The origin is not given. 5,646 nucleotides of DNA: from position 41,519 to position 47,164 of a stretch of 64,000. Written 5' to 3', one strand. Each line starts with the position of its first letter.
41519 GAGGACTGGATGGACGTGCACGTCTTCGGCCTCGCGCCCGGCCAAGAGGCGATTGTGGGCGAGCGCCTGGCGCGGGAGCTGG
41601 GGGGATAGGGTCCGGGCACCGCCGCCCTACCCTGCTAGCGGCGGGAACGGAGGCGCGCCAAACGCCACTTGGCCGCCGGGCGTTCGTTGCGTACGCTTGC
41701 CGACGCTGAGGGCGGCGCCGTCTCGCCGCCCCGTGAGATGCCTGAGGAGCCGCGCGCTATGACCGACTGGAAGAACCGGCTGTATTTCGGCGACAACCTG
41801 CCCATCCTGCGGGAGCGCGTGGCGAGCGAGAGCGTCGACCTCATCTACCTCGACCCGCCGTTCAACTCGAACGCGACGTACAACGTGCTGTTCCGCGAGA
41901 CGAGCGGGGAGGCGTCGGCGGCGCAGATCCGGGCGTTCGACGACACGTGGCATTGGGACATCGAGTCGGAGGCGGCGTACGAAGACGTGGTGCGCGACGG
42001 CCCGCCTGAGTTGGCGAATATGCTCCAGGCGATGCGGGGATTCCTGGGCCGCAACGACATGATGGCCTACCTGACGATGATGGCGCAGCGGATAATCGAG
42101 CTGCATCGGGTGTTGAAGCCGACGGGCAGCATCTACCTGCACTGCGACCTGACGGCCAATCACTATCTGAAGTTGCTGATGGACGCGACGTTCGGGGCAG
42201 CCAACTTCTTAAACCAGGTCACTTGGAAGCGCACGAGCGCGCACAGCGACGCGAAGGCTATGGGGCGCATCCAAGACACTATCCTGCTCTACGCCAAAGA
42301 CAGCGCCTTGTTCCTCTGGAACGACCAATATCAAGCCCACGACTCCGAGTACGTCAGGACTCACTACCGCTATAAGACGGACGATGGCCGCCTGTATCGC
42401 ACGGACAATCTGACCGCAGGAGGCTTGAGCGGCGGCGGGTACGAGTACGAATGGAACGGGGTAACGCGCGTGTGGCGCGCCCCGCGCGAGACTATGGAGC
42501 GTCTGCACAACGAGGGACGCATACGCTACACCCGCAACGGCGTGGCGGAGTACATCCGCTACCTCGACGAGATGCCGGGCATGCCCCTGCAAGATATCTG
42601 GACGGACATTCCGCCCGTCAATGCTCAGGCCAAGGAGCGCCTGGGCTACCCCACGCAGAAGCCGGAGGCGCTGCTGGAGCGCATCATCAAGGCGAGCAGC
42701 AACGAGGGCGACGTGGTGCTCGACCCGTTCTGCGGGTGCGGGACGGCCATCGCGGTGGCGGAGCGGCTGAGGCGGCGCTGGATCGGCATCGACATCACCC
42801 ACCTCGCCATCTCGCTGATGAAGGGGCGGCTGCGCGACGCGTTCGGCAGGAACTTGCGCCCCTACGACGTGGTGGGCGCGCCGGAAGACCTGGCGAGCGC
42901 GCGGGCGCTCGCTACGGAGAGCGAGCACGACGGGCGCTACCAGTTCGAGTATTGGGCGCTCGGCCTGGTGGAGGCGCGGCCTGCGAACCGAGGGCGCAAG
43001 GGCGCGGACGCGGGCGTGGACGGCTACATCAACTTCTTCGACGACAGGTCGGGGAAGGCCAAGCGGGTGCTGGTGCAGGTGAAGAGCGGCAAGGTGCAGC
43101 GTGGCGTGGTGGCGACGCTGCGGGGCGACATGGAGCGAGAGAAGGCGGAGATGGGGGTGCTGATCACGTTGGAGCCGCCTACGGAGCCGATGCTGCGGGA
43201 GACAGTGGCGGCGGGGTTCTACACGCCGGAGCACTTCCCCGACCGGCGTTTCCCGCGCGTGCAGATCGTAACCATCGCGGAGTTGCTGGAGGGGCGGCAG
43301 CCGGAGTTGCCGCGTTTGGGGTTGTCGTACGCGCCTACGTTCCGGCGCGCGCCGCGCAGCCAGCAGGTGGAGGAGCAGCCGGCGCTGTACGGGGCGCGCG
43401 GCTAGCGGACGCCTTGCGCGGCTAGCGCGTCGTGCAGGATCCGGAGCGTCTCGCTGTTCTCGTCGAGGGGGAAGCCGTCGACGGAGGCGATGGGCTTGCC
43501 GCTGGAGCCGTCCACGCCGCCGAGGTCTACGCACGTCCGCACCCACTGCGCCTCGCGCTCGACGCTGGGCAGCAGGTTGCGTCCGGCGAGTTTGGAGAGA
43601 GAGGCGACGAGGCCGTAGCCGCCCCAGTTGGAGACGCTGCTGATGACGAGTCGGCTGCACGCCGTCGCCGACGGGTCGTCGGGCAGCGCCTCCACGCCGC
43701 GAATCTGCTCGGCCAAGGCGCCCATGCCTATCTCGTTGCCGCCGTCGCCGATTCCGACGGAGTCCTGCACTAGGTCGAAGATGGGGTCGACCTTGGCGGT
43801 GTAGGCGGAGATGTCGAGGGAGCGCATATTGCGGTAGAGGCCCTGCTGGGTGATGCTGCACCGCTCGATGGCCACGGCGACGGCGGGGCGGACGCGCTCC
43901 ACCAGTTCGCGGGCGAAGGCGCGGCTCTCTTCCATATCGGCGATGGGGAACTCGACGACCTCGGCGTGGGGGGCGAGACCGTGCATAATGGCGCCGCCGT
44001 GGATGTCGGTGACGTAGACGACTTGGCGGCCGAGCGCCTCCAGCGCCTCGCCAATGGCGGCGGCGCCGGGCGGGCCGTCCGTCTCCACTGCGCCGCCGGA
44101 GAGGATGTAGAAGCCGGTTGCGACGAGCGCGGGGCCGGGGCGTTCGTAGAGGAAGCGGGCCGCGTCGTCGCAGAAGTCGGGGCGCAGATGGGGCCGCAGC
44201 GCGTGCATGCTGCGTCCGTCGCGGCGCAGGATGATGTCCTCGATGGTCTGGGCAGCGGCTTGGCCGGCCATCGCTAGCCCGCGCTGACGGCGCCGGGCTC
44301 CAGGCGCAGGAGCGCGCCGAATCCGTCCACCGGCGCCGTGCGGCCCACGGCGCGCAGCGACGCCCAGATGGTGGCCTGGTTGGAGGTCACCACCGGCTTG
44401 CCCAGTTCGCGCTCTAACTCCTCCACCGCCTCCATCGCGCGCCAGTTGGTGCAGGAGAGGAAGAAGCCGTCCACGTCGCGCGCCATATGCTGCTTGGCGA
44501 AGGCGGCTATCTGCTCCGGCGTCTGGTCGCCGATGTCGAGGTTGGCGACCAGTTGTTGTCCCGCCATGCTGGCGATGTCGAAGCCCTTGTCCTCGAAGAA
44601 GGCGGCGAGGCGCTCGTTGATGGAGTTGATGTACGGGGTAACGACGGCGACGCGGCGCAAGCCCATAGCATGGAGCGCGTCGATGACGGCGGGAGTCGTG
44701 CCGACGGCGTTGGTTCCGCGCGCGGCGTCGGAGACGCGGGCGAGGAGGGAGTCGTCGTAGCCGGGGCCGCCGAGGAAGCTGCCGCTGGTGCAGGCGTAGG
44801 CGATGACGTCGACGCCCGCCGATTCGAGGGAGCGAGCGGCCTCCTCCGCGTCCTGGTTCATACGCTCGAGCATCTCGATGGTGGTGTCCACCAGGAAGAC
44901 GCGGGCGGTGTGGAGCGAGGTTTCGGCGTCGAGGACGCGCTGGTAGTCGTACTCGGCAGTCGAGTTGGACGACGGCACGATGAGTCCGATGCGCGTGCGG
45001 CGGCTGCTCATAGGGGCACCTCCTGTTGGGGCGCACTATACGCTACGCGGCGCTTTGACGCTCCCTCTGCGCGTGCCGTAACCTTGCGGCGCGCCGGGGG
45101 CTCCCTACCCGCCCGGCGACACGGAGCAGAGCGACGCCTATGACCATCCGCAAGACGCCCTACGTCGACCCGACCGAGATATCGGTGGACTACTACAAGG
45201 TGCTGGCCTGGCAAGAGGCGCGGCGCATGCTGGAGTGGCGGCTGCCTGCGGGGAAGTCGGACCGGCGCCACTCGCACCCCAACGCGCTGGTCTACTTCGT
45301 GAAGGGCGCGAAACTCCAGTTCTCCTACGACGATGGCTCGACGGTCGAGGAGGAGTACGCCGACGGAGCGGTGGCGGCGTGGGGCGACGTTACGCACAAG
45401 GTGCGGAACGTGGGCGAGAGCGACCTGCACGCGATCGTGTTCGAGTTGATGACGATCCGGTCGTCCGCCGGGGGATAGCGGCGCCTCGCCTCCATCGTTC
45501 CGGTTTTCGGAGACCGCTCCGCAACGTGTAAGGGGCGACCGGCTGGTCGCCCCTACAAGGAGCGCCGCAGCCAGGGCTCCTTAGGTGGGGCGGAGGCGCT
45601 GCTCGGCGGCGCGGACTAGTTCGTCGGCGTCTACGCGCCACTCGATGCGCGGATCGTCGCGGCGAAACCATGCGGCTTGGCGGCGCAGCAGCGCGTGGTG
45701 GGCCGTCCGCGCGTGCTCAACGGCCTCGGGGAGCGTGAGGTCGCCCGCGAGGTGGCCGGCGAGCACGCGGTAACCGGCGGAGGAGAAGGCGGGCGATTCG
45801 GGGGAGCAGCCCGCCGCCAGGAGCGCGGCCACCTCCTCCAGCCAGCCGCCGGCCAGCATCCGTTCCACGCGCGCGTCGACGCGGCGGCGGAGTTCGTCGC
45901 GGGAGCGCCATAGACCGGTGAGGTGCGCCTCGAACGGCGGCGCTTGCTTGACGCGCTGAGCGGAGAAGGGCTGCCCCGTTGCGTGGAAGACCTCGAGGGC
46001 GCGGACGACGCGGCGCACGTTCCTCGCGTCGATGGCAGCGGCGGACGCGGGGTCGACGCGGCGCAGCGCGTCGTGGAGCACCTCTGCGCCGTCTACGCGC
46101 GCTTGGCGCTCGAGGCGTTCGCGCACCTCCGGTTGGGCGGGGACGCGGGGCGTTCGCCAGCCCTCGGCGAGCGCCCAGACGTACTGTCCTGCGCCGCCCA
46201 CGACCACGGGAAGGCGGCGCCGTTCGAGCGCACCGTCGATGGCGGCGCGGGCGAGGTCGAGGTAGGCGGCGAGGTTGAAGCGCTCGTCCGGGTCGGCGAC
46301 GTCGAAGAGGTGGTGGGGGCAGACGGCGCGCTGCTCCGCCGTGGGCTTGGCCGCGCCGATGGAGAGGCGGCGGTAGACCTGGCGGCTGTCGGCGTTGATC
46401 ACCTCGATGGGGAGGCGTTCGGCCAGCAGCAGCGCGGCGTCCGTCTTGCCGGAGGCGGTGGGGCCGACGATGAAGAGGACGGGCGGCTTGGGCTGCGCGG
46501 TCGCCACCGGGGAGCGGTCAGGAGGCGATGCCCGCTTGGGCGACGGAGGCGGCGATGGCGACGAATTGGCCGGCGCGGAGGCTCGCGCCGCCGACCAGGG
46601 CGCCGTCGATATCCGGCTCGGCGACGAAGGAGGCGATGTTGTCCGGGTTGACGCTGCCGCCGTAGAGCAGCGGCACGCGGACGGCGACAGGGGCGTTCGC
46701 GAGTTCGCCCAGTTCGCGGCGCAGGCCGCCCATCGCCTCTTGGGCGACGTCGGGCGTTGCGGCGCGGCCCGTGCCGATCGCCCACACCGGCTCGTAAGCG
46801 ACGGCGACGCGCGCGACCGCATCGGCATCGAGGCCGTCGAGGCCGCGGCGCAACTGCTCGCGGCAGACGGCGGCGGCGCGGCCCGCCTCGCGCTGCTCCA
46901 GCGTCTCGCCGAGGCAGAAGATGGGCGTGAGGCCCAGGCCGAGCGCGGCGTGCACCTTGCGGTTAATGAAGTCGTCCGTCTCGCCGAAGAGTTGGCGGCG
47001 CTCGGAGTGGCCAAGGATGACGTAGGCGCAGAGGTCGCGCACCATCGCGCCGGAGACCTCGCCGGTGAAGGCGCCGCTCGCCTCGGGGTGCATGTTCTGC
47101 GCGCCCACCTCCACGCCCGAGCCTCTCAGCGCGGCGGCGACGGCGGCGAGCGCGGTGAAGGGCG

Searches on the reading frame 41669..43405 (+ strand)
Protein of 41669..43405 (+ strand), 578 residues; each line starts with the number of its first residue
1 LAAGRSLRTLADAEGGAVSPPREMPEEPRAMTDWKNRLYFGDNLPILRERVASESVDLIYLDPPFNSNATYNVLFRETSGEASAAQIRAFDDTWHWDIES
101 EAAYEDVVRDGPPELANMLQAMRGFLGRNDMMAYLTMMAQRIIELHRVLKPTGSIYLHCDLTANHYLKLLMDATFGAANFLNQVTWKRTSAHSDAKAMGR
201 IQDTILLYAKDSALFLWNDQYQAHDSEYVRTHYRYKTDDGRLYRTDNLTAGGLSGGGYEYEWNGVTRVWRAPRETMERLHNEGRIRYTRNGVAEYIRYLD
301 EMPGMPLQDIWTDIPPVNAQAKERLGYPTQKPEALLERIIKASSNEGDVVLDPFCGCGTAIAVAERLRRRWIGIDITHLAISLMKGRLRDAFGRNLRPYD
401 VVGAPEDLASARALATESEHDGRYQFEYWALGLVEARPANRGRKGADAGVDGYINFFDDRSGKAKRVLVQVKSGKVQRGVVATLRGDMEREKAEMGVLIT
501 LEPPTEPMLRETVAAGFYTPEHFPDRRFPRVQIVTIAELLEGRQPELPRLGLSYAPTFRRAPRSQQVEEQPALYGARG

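Call 47: search_protein_families(library=pfam, max_evalue=0.00001, proteins=[window:41669-43405:+])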
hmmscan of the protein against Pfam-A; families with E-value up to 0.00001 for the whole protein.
window:41669-43405:+ (578 aa): 3 families
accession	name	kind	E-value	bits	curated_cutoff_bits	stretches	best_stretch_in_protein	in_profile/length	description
PF01555.25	N6_N4_Mtase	-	2.1e-44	152.5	26.7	1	56-378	1-213/221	DNA methylase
PF22722.2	NA-iREase1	-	1.7e-11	44.5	27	1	441-511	18-87/106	NACHT-associated inactive Restriction Endonuclease 1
PF04471.18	Mrr_cat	-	1.5e-08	35.2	21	1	425-504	8-89/115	Restriction endonuclease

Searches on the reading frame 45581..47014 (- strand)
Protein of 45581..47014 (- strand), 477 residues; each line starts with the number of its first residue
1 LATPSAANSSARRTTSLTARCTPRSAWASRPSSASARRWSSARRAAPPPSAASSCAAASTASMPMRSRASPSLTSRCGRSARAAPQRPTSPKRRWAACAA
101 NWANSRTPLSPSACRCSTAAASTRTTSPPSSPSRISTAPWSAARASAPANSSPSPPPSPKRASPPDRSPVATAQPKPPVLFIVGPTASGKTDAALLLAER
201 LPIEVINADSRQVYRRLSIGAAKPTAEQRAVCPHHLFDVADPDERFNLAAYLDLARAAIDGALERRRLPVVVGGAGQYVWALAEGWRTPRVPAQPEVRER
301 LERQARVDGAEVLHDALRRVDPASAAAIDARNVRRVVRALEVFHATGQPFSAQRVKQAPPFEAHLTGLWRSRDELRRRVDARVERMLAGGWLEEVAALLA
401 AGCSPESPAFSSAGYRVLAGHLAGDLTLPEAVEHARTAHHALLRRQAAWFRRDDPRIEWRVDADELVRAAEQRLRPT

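Call 47: search_protein_families(library=pfam, max_evalue=0.00001, proteins=[window:45581-47014:-])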
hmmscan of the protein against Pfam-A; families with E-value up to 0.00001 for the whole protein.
window:45581-47014:- (477 aa): 2 families
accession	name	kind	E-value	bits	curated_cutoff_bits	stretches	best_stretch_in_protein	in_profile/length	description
PF01715.23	IPPT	-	5.3e-71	239.6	23.6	1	212-453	1-243/243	IPP transferase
PF01745.22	IPT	-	3.5e-06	27.1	20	1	179-227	3-51/233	Isopentenyl transferase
